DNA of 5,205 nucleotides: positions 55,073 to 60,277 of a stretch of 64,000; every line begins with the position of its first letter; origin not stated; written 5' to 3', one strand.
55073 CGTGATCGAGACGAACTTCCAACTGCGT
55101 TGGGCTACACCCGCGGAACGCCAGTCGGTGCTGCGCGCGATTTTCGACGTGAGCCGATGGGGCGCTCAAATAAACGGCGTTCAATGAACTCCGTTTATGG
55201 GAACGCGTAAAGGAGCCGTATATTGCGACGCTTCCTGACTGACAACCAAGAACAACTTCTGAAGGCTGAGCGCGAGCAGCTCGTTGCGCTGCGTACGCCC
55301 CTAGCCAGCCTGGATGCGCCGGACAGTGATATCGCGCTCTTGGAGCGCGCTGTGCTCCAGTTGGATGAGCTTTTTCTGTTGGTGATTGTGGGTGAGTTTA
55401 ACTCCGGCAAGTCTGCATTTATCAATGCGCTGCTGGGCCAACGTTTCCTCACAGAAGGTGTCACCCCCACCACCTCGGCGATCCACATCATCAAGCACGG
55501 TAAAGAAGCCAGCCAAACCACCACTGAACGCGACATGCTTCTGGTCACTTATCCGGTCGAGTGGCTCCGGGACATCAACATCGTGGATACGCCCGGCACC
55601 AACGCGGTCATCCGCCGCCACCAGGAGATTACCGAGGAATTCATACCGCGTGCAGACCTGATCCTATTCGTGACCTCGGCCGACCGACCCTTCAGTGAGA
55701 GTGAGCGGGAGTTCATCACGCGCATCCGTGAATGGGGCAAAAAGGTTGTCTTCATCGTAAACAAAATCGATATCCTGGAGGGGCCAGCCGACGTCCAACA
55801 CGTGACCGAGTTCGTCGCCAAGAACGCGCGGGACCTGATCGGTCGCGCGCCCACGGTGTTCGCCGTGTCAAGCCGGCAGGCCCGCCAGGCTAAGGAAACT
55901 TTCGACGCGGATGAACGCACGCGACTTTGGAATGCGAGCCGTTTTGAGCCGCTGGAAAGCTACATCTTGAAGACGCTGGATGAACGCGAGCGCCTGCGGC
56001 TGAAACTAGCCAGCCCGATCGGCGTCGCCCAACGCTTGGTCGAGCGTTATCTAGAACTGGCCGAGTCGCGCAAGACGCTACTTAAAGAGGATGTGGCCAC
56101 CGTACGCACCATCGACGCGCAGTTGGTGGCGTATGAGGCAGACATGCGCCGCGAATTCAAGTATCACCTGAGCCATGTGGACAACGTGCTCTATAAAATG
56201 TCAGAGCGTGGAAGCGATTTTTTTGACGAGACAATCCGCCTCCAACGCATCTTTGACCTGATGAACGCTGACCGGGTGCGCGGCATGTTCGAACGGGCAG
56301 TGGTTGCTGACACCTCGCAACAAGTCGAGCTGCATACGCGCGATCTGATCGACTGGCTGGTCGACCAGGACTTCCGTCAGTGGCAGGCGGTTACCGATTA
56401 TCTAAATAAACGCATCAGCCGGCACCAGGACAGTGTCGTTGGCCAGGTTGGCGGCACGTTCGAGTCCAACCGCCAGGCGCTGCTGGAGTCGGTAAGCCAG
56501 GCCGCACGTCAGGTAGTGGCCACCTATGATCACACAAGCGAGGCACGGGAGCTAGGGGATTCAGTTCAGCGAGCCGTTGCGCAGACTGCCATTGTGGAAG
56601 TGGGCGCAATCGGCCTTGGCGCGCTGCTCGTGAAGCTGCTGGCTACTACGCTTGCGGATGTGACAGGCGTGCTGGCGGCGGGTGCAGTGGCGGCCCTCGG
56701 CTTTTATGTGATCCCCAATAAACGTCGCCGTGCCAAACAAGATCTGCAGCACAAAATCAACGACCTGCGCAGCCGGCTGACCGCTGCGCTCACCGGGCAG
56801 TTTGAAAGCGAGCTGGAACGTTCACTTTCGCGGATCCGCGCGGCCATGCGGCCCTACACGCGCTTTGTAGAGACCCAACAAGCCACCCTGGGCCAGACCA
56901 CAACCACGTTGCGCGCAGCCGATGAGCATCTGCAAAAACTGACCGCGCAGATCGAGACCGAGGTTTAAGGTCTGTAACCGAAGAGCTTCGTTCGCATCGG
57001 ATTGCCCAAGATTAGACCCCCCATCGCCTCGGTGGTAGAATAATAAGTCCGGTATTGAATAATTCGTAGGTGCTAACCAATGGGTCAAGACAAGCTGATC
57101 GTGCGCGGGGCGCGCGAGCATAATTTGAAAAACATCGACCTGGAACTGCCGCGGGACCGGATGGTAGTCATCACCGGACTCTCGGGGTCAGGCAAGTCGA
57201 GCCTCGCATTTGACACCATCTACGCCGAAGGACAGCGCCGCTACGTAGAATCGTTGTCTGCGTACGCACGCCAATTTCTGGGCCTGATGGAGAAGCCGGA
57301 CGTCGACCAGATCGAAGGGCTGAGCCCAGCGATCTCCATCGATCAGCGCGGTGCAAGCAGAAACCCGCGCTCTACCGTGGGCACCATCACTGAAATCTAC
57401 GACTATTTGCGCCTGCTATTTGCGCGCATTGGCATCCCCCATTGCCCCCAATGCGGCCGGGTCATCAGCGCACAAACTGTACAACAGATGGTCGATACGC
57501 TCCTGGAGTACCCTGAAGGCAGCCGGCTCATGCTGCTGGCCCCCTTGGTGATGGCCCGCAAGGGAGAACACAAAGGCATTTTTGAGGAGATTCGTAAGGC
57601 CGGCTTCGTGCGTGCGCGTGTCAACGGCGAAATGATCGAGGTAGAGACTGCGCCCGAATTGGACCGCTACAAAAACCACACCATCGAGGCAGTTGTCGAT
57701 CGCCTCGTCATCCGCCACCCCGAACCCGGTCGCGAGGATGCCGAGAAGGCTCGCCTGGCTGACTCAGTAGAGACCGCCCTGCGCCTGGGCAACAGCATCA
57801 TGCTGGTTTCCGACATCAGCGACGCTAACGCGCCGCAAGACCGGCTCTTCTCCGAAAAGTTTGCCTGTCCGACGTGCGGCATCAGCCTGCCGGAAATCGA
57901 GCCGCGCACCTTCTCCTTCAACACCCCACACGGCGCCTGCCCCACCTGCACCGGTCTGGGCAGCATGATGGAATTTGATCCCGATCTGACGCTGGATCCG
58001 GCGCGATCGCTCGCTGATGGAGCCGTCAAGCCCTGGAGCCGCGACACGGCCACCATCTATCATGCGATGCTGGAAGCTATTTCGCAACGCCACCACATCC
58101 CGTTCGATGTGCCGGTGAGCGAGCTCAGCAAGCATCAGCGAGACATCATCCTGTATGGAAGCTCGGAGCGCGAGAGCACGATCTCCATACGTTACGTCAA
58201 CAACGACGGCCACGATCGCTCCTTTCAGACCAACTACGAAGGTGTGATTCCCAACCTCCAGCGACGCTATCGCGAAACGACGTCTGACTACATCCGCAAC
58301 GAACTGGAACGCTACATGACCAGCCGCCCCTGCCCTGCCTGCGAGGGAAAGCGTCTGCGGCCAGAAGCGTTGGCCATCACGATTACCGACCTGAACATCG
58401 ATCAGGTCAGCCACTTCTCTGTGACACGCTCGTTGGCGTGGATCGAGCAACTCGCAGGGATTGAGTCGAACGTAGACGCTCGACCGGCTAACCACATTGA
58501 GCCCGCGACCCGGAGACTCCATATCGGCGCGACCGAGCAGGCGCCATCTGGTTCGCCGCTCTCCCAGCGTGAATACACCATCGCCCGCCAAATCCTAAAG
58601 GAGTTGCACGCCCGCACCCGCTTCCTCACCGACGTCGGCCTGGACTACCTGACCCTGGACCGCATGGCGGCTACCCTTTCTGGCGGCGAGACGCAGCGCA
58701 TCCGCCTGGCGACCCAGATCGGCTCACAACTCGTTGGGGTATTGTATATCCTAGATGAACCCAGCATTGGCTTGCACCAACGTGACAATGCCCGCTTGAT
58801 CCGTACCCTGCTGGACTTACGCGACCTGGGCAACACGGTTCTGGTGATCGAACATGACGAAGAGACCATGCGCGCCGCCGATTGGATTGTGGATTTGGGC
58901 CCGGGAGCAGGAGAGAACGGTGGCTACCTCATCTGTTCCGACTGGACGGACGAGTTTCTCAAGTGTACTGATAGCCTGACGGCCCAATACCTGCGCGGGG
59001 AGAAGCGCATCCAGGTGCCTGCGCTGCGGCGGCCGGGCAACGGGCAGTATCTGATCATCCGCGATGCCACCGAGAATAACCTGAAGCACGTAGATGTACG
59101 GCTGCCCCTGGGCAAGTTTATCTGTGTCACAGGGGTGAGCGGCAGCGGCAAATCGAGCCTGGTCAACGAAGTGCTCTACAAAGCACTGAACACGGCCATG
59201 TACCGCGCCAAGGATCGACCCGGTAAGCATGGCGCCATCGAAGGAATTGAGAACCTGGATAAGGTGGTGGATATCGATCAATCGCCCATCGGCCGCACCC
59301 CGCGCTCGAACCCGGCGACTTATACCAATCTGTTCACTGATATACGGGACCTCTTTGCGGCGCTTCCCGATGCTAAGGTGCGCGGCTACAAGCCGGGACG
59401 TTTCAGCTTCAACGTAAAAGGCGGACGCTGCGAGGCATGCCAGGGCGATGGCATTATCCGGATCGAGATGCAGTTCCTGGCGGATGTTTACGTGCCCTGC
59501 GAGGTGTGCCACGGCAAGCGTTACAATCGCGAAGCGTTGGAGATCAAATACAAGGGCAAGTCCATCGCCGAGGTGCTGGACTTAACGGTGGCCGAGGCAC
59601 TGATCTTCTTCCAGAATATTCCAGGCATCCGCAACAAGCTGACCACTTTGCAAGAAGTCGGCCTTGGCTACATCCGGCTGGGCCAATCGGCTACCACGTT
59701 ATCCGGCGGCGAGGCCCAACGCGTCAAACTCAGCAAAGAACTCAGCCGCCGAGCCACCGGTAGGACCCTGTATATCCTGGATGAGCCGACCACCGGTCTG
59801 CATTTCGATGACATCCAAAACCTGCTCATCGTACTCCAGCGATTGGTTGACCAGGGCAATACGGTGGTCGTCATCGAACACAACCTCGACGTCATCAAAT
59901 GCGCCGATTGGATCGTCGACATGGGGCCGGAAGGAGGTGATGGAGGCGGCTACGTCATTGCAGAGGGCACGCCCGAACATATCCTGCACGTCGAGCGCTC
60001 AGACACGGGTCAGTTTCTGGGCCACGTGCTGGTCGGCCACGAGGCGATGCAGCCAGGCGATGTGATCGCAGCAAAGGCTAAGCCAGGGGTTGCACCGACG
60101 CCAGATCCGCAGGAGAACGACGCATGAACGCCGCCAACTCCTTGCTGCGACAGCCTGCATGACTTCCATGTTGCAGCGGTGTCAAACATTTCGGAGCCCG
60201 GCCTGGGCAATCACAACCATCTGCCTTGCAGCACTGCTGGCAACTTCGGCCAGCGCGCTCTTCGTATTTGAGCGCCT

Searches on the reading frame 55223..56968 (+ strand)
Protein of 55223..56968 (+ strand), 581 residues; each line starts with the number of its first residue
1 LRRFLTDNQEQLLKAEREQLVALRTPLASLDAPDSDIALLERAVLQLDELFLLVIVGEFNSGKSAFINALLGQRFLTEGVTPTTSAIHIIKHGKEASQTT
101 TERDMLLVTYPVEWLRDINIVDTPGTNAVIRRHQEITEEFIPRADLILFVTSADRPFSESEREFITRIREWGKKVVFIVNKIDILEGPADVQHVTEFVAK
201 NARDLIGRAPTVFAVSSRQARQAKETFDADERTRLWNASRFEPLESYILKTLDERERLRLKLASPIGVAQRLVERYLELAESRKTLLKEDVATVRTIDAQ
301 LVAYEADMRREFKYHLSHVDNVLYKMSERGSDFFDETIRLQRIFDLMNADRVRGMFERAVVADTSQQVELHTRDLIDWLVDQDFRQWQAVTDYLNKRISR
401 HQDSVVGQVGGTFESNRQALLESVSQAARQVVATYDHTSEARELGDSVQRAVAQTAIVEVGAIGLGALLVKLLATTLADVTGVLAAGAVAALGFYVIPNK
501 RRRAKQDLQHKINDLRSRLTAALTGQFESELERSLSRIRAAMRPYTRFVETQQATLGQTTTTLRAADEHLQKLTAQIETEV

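Call 56: search_protein_families(library=pfam, proteins=[window:55223-56968:+], max_evalue=0.00001)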
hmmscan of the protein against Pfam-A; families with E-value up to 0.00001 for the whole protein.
window:55223-56968:+ (581 aa): 6 families
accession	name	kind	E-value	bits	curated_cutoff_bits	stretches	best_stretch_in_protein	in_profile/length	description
PF00350.29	Dynamin_N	-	3e-28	99.4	27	2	116-181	101-166/168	Dynamin family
PF01926.29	MMR_HSR1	-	3.1e-14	53.5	21.9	1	54-181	3-113/113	50S ribosome-binding GTPase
PF00009.33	GTP_EFTU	-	8.9e-09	35.6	26.5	1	52-222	5-174/188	Elongation factor Tu GTP binding domain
PF04548.22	AIG1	-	3.4e-06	27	27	0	53-176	3-116/212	AIG1 family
PF03193.22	RsgA_GTPase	-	6.6e-06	26.5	30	0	46-128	103-170/174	RsgA GTPase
PF02421.24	FeoB_N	-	7.7e-06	25.9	27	0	116-186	47-119/156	Ferrous iron transport protein B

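Call 57: search_protein_families(library=padloc, proteins=[window:55223-56968:+], max_evalue=0.00001)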
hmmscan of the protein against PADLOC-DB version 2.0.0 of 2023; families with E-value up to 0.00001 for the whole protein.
window:55223-56968:+ (581 aa): 3 families
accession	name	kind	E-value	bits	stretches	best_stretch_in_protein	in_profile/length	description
PDLC03839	LeoA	-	7.8e-24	82.7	1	46-576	51-543/559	-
PDLC03841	LeoBC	-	1.5e-23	81.8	1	51-578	78-596/601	-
PDLC03840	LeoA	-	3.9e-10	37.4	1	53-578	56-564/577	-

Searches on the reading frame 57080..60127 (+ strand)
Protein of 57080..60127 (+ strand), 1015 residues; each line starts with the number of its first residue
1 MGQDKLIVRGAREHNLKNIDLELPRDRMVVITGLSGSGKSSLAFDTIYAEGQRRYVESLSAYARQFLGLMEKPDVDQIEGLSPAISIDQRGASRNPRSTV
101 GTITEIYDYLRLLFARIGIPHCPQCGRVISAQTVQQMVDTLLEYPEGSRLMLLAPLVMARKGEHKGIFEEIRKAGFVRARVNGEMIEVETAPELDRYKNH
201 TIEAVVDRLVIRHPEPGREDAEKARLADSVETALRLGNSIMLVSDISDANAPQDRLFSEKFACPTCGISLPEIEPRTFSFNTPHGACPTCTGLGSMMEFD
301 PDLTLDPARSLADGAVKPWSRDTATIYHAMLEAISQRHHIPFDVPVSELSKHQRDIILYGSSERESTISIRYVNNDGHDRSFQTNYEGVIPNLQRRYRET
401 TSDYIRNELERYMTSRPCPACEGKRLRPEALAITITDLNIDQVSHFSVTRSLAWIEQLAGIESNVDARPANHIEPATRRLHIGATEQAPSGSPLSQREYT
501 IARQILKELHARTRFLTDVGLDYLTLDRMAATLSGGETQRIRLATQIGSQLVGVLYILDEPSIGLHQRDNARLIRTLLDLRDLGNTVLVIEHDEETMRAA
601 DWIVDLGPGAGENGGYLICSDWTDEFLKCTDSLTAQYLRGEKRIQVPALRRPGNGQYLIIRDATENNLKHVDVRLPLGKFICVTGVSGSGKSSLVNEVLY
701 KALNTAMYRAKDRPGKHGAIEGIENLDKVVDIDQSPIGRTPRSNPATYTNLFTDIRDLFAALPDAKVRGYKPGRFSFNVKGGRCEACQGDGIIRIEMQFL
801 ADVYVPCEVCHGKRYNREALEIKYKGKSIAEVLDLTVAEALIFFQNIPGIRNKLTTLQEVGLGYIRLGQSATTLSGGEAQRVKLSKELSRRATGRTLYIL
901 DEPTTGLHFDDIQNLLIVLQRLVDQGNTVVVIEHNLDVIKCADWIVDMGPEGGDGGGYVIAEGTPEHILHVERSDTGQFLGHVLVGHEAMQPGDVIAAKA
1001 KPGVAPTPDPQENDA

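Call 56: search_protein_families(library=pfam, proteins=[window:57080-60127:+], max_evalue=0.00001)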
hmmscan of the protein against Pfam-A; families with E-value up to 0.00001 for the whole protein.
window:57080-60127:+ (1015 aa): 9 families
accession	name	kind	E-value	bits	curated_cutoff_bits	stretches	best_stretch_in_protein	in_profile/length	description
PF17760.6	UvrA_inter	-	9.9e-35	119.2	23.3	1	132-244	1-106/109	UvrA interaction domain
PF17755.6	UvrA_DNA-bind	-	4.2e-34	117.6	23.2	1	300-411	1-110/110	UvrA DNA-binding domain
PF00005.33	ABC_tran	-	1.5e-20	74.6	25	0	854-905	89-137/137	ABC transporter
PF02463.25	SMC_N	-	4.9e-10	39.6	40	0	429-604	135-209/220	RecF/RecN/SMC N terminal domain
PF13191.12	AAA_16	-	1.6e-09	38.9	32.6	0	673-710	19-56/167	AAA ATPase domain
PF03193.22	RsgA_GTPase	-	4e-09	37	30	0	656-718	85-147/174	RsgA GTPase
PF20703.3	nSTAND1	-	2.1e-08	34.6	27.1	0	674-704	33-59/379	Novel STAND NTPase 1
PF13555.12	AAA_29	-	1.8e-06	28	27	0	20-42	16-38/61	P-loop containing region of AAA domain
PF13401.12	AAA_22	-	9.9e-06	26.3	27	0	679-703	6-30/130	AAA domain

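Call 57: search_protein_families(library=padloc, proteins=[window:57080-60127:+], max_evalue=0.00001)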
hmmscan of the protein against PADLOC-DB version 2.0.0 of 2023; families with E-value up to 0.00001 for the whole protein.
window:57080-60127:+ (1015 aa): 3 families
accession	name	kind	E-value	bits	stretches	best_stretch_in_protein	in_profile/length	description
PDLC04135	mad3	-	4.1e-91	304.3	3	666-978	11-366/374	mads_3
PDLC04140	mad8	-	4e-40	136.3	3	662-940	10-238/314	mads_8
PDLC03878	NsnB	-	1.8e-07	29.3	0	664-701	6-44/345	-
